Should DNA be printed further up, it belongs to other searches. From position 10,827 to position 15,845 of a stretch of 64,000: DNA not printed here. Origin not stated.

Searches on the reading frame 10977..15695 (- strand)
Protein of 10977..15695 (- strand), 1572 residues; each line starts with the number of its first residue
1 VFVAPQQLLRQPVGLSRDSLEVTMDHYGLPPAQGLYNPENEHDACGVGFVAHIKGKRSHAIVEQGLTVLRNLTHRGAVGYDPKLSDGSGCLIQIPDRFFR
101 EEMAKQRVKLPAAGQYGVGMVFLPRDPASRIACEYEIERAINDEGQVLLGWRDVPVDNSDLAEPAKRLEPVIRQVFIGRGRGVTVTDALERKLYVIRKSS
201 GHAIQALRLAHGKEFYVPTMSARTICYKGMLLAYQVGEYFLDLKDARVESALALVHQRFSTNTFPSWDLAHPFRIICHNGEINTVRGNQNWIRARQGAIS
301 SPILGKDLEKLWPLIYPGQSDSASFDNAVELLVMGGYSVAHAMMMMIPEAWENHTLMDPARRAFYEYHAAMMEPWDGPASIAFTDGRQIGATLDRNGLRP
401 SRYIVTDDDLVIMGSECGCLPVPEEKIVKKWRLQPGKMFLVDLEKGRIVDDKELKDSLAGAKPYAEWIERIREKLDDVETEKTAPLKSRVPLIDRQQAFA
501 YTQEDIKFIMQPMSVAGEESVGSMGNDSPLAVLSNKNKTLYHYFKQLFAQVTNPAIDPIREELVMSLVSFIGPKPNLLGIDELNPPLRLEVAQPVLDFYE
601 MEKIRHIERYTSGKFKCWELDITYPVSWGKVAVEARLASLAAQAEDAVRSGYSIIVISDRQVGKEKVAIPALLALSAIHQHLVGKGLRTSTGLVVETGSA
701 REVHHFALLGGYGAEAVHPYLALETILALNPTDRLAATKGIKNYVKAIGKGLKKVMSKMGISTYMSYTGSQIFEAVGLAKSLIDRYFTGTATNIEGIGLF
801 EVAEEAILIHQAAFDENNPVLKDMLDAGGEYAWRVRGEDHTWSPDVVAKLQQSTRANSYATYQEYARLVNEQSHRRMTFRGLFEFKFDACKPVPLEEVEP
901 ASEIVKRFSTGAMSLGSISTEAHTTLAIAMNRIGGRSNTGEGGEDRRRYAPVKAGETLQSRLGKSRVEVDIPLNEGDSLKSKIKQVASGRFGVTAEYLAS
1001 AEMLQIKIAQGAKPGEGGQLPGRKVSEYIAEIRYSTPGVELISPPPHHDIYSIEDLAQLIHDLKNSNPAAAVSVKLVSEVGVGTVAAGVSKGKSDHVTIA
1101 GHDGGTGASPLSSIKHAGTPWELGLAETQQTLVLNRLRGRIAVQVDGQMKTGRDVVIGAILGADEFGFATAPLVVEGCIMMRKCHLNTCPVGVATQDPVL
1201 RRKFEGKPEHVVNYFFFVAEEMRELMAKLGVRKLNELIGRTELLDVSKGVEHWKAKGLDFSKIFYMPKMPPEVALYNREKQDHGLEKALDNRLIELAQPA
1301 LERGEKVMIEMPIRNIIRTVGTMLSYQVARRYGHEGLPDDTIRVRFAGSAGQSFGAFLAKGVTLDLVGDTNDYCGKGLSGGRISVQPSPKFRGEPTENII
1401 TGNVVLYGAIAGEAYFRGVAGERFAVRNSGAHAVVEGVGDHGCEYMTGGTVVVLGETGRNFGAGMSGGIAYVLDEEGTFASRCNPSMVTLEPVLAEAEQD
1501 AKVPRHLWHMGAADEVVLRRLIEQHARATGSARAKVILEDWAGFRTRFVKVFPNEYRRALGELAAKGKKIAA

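Call 82: search_protein_families(library=pfam, proteins=[window:10977-15695:-], max_evalue=0.00001)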
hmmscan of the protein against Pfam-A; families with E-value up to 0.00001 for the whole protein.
window:10977-15695:- (1572 aa): 4 families
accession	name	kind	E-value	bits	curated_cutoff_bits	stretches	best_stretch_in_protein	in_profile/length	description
PF00310.26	GATase_2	-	1.6e-183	610.7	19.9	1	45-467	1-420/420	Glutamine amidotransferases class-II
PF01645.23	Glu_synthase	-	9.6e-150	499.3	20.4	1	842-1231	3-368/369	Conserved region in glutamate synthase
PF04898.20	Glu_syn_central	-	4.7e-109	364.5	22.8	1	495-778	2-276/277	Glutamate synthase central domain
PF01493.24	GXGXG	-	2.1e-84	282.2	32.5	1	1311-1499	1-189/190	GXGXG motif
